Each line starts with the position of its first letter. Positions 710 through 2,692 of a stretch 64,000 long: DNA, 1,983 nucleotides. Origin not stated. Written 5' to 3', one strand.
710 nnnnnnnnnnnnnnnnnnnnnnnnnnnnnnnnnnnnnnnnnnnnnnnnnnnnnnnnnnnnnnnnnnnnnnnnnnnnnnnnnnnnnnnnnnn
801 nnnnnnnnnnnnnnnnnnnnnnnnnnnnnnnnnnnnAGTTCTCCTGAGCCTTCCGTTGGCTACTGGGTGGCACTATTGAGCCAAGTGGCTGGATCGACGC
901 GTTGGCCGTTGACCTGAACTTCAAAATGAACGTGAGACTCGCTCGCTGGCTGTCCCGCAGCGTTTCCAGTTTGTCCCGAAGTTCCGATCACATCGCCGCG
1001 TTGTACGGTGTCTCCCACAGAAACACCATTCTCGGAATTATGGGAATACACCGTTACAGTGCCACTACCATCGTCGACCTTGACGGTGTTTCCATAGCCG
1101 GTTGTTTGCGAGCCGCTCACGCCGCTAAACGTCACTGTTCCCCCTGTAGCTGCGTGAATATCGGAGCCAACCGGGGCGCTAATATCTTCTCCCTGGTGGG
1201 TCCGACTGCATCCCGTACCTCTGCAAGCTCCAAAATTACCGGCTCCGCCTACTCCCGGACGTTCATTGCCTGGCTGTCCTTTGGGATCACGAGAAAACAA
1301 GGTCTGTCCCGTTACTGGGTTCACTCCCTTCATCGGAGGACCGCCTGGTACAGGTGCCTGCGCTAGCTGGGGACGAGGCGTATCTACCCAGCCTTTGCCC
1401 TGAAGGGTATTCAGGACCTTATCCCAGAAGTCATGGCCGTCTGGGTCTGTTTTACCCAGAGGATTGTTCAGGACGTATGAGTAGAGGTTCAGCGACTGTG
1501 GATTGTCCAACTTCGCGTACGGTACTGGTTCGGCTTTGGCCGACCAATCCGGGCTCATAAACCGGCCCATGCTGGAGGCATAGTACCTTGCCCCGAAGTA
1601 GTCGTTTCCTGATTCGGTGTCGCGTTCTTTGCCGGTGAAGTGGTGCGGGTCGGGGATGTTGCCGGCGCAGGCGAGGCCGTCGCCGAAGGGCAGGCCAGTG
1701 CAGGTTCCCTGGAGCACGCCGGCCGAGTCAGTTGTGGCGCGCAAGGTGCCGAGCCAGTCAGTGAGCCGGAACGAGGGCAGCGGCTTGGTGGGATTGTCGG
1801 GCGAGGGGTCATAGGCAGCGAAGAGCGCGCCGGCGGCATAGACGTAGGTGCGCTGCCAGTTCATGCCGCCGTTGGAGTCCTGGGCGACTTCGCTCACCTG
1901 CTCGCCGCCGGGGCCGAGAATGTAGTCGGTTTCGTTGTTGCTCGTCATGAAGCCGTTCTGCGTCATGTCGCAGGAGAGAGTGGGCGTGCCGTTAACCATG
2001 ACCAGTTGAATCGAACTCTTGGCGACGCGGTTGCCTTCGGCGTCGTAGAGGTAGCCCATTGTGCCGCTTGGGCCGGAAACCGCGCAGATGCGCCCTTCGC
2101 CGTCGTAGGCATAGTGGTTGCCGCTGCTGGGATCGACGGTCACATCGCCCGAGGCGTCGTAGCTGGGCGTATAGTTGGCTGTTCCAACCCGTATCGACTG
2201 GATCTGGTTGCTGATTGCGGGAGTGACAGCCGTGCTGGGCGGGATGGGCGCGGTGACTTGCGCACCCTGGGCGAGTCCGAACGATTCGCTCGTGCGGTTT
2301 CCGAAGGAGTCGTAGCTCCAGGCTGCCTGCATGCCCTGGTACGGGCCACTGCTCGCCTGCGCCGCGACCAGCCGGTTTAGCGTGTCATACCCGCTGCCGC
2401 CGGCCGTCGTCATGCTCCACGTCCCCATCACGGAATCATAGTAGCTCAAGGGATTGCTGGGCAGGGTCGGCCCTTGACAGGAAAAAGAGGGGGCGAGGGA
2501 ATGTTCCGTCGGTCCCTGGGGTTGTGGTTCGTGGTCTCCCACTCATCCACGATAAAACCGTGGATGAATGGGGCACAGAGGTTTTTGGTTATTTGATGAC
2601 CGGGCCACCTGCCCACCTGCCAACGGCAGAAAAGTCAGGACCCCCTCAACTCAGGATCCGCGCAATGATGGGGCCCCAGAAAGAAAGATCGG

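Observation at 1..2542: Degenerate Rhs polymorphic-toxin locus: truncated rhs, immunity candidate, orphan rhs module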

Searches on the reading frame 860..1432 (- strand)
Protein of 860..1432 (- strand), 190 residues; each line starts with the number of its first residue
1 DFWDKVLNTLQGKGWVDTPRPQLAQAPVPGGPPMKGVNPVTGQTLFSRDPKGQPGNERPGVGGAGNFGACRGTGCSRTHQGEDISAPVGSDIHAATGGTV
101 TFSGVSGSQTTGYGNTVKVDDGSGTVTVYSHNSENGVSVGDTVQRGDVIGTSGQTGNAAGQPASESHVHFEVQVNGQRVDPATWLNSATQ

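Call 28: search_solved_structures(query=window:860-1432:-, max_evalue=0.001, show_alignments=1)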
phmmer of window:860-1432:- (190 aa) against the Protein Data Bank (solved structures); distinct sequences matched with E-value up to 0.001: 40.
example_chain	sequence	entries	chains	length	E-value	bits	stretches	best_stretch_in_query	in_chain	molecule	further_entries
9gy1_A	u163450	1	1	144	2.7e-14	56.7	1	63-186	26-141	Peptidase, M23 family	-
3slu_A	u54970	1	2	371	9.9e-14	54.9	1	77-183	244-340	M23 peptidase domain protein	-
6muk_A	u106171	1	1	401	1.1e-13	54.6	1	77-183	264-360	Peptidase M23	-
2hsi_A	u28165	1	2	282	9.2e-13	51.7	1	77-186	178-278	Putative peptidase M23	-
6jmx_A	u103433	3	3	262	5.8e-12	49.1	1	75-185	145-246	Peptidase M23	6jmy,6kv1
5j1l_A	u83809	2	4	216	3.7e-11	46.5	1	77-184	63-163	ToxR-activated gene (TagE)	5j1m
6jn1_A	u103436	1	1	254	4e-11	46.3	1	75-185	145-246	Peptidase M23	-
6jn0_A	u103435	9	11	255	4.1e-11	46.3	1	75-185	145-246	Peptidase M23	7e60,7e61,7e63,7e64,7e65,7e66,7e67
6jmz_A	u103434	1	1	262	4.3e-11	46.2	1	75-185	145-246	Peptidase M23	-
8i6o_E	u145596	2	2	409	5.3e-11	45.9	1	64-186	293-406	Membrane-bound metallopeptidase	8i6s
5j1l_B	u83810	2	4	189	8.1e-11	45.3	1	79-182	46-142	ToxR-activated gene (TagE)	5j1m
5j1k_A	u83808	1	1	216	1.1e-10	45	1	79-182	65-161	ToxR-activated gene (TagE)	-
6jn7_A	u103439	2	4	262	1.4e-10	44.6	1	75-185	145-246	Peptidase M23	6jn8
5kvp_A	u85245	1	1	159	1.8e-10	44.2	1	77-172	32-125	Zoocin A endopeptidase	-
7qrl_A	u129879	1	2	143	2.4e-10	43.8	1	67-174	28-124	DipM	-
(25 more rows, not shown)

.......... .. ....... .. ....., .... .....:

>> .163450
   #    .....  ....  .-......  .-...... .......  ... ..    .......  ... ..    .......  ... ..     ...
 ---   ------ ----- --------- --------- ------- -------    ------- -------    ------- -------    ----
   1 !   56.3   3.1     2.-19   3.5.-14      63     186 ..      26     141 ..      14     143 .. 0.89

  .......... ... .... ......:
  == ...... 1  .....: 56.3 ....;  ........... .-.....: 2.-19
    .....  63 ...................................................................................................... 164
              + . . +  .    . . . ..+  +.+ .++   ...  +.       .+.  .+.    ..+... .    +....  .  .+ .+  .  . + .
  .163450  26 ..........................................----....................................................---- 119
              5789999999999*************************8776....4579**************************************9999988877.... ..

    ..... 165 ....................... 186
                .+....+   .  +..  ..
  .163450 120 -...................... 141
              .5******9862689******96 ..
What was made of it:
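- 863..1432 (-): 190-aa C-terminal toxin tip: a linker plus a Peptidase_M23 domain (nt 890..1201). The motifs HQGED (HxxxD), YSHNS and HVH are intact. GC is 0.56. Forty PDB M23 chains match, the best at 2.7e-14 (call 28).
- On Peptidase family M23: The best PDB M23 match has E 2.7e-14 (call 28).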

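Call 47: find_homologous_proteins(query=window:860-1432:-, max_evalue=1e-20)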
Query window:860-1432:- (190 aa): 26 proteins with E <= 1e-20 among 304 candidates.
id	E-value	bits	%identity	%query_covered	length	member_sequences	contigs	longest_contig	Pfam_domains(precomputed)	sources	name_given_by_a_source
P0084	4.4e-96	338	92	86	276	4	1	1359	PF01551.30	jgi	-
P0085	9.4e-96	337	94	83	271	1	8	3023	PF01551.30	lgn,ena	-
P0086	3.5e-95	335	96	83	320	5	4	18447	PF01551.30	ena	-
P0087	1.2e-93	330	92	81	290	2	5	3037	PF01551.30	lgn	-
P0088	2.9e-87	310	79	99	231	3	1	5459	PF01551.30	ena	-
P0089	2.3e-85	303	79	99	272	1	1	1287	PF01551.30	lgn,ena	-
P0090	2.5e-78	280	70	99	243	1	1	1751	PF01551.30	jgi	jgi:murein DD-endopeptidase MepM/ murein hydrolase activator NlpD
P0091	1.0e-68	249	63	99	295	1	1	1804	PF01551.30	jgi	jgi:RHS repeat-associated protein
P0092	1.3e-68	249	74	82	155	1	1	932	PF01551.30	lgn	-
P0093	4.5e-67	244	71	82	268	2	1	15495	PF01551.30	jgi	jgi:murein DD-endopeptidase MepM/ murein hydrolase activator NlpD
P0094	2.5e-66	241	70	81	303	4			PF01551.30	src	-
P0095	1.4e-65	239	74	83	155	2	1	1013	PF01551.30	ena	-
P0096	4.7e-65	237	69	82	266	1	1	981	PF01551.30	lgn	-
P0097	8.3e-65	236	70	82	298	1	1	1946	PF01551.30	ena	-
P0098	7.4e-64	233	77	74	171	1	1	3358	PF01551.30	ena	-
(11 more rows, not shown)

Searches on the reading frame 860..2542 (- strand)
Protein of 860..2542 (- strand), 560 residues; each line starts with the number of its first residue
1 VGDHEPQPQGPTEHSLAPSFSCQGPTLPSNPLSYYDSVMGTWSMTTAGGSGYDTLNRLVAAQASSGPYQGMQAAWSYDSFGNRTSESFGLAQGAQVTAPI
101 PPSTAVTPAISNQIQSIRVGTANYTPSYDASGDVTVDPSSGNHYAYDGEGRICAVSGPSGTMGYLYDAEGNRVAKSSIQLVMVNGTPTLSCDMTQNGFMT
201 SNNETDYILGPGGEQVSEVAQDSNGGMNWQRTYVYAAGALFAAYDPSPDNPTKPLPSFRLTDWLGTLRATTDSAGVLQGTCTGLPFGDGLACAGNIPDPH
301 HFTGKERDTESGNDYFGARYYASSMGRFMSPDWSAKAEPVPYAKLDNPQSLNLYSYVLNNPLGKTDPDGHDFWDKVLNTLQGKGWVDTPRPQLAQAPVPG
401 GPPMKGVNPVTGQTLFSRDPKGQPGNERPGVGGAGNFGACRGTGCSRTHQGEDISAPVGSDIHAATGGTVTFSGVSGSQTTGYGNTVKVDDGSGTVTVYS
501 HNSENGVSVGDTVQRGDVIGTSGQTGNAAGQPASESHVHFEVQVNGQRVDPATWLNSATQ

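Call 7: search_protein_families(library=pfam, proteins=[window:860-2542:-], max_evalue=1)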
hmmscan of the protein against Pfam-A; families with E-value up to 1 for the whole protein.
window:860-2542:- (560 aa): 3 families
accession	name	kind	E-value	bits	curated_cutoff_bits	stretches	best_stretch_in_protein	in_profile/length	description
PF01551.29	Peptidase_M23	-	3.7e-26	91.6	28.7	1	448-551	2-96/96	Peptidase family M23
PF05593.20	RHS_repeat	-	1.2e-08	35.6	22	3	128-161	1-37/38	RHS Repeat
PF01336.31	tRNA_anti-codon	-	0.015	15.7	27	1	486-541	19-64/75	OB-fold nucleic acid binding domain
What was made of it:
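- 863..1432 (-): PF01551 E 3.7e-26 (call 7).
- On Peptidase family M23: 91.6 bits (cutoff 28.7) (call 7).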

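Call 8: search_protein_families(library=ncbifam, proteins=[window:860-2542:-], max_evalue=1)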
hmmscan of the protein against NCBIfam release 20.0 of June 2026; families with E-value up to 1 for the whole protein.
window:860-2542:- (560 aa): 16 families
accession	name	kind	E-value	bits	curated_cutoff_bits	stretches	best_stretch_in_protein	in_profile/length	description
TIGR03696.1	Rhs_assc_core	domain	4.6e-18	65.5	32.5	1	285-370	3-76/76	RHS repeat-associated core domain-containing protein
NF052530.1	Heli_ShapePgp3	exception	1e-16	60.9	300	1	448-555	166-264/270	peptidoglycan metallopeptidase Pgp3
NF041208.1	celldiv_DipM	equivalog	1.4e-14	54.2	740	1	437-557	310-419/419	cell division endopeptidase DipM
NF052336.1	PdgHdaseHSB100310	equivalog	3e-14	53.1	500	1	443-548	51-147/316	peptidoglycan hydrolase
NF008652.0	PRK11649.1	equivalog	1.5e-13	50.3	341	1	443-553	307-408/439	murein DD-endopeptidase MepM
NF052529.1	PG_M23_Pgp6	exception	1.8e-13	50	600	1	449-556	335-433/452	peptidoglycan metallopeptidase Pgp6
NF053738.1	S2SprSpoIIQBc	equivalog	8.9e-13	48.4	250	1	461-557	136-225/232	stage II sporulation protein SpoIIQ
NF053824.1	PdgNdpepShyC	equivalog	3.8e-12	45.8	700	1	443-553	290-391/429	peptidoglycan DD-endopeptidase ShyC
NF040883.1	amid_act_ActS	equivalog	7e-12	45.1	375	1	450-557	137-235/242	amidase activator ActS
NF050804.1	CellDivDipMCaul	equivalog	1.2e-11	44.2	900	1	437-544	519-615/634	cell division endopeptidase DipM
NF008644.1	PRK11637.1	equivalog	9.5e-11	41.3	270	1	450-555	287-383/385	murein hydrolase activator EnvC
NF053825.1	PdgNdpepShyA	equivalog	5.9e-10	38.4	700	1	443-552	290-390/425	peptidoglycan DD-endopeptidase ShyA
NF008123.1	PRK10871.1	equivalog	3.7e-07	29.9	311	1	449-555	265-362/365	murein hydrolase activator NlpD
TIGR01643.1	YD_repeat_2x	repeat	2.5e-06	27.7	15.8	1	146-175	1-31/42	YD repeat-containing protein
NF004799.0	PRK06148.1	subfamily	0.00047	18.2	1128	1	448-547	440-542/1015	hypothetical protein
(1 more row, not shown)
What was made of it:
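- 1433..2457 (-): Retained YD-repeat region and Rhs-associated core, ending in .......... (nt 1462..1433). GC is 0.63. RHS_repeat, YD_repeat_2x and TIGR03696 hits (calls 7, 8).
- On Rhs / YD-repeat polymorphic toxin: TIGR01643 27.7 bits (cutoff 15.8) (calls 7, 8).
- On Orphan rhs-CT/immunity module: Window 1..246 gives a TIGR03696 hit (call 8).
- M23 domains are mostly housekeeping enzymes (NCBIfam hits to MepM, DipM, EnvC and ShyA, all far below their cutoffs; call 8).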

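Call 23: find_encoding_contigs(protein=window:860-2413:-, flank=10000, max_places=10)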
Protein window:860-2413:- (517 aa): no gene with exactly this product is on record in the collection.

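Call 24: find_encoding_contigs(protein=window:860-2428:-, flank=10000, max_places=10)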
Protein window:860-2428:- (522 aa): no gene with exactly this product is on record in the collection.

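Call 25: find_encoding_contigs(protein=window:860-2542:-, flank=10000, max_places=10)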
Protein window:860-2542:- (560 aa): no gene with exactly this product is on record in the collection.
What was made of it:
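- No contig in the protein-indexed collection encodes the window's exact rhs product (calls 23-25).
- Tried and rejected: Exact-protein look-ups of the window's rhs product with three alternative starts (517, 522 and 560 aa) found nothing (calls 23-25).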

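Call 37: find_related_loci(query=window:860-2542:-, collection=genome_contigs, flank=10000)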
Query window:860-2542:- (560 aa) in genome_contigs; peptide patterns used: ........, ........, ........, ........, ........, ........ (x = any residue, [..] = any of these).
66 stretches matched a pattern; 32 encode a relative of the query (tblastn E <= 1e-3); 32 distinct loci.
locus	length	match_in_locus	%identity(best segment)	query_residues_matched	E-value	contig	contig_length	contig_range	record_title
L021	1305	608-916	50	444-555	8e-24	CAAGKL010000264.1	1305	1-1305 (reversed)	MAG TPA_asm: Clostridia bacterium, isolate HGM11525, WGS project CAAGKL010000000 data, contig: SRS476302_133_k119_205354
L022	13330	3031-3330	47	447-555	6e-20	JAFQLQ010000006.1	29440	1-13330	MAG: Clostridia bacterium isolate RGIG1932 Goat_Cecum.Co__c193144, whole genome shotgun sequence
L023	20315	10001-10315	45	443-556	6e-20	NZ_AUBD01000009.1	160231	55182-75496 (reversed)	Silanimonas lenta DSM 16282 G408DRAFT_scaffold00006.6_C, whole genome shotgun sequence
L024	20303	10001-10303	46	447-555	7e-20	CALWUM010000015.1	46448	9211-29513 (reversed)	MAG: uncultured Agathobaculum sp. isolate BRZ_HT__bin4 genome assembly, contig: BRZ_HT__NODE_1249_length_46448_cov_18.08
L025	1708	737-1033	46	449-556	4e-20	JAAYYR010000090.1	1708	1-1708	MAG: Clostridia bacterium isolate AS06rmzACSIP_243 311075_AS06, whole genome shotgun sequence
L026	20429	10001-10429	36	386-556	2e-18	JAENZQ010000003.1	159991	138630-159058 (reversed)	MAG: Anaerovorax odorimutans isolate BM5_bin.11 BM5_bin11_NODE_44_length_159991_cov_8.291642, whole genome shotgun seque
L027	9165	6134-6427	43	449-555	3e-18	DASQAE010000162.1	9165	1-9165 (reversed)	MAG TPA_asm: Burkholderiaceae bacterium isolate SMAG_U11637 k141_1434808, whole genome shotgun sequence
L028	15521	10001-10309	42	449-555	2e-17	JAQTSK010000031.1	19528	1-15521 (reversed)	MAG: Candidatus Peribacteraceae bacterium isolate STB_185 NODE_6323_length_19528_cov_3.890573_Sandtown_B, whole genome s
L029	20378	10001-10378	39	429-555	3e-17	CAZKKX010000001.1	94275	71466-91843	MAG TPA_asm: uncultured Eubacteriales bacterium isolate SRP241341_co1_263 genome assembly, contig: NODE_299_length_94275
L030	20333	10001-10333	42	436-555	5e-17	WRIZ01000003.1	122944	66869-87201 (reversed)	MAG: Oscillospiraceae bacterium isolate Nt197P3bin64 Ga0082212_10000105, whole genome shotgun sequence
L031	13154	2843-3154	45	449-556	7e-17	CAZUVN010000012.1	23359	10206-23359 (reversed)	MAG TPA_asm: uncultured Candidatus Peribacteria bacterium isolate SRP329715_co2_80 genome assembly, contig: NODE_4332_le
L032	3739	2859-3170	45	449-556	6e-17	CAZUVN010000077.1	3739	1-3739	MAG TPA_asm: uncultured Candidatus Peribacteria bacterium isolate SRP329715_co2_80 genome assembly, contig: NODE_43578_l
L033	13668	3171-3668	34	398-556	1e-16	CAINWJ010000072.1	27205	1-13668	Candidatus Peribacteria bacterium isolate LaPlata_bin-3506 genome assembly, contig: bin-3506:072/161, whole genome shotg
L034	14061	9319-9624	44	447-557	2e-16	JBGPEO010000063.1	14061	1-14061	MAG: Candidatus Dormibacteraceae bacterium isolate OBJ_0618_7090110_89 k141_10157559_length_14061_cov_20.2962, whole gen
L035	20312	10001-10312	45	449-556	2e-16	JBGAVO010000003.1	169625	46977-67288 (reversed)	MAG: Candidatus Peribacteraceae bacterium isolate MAG_MBR_AS.70 MBRAS-70_NODE_3_length_169625_cov_6.443243, whole genome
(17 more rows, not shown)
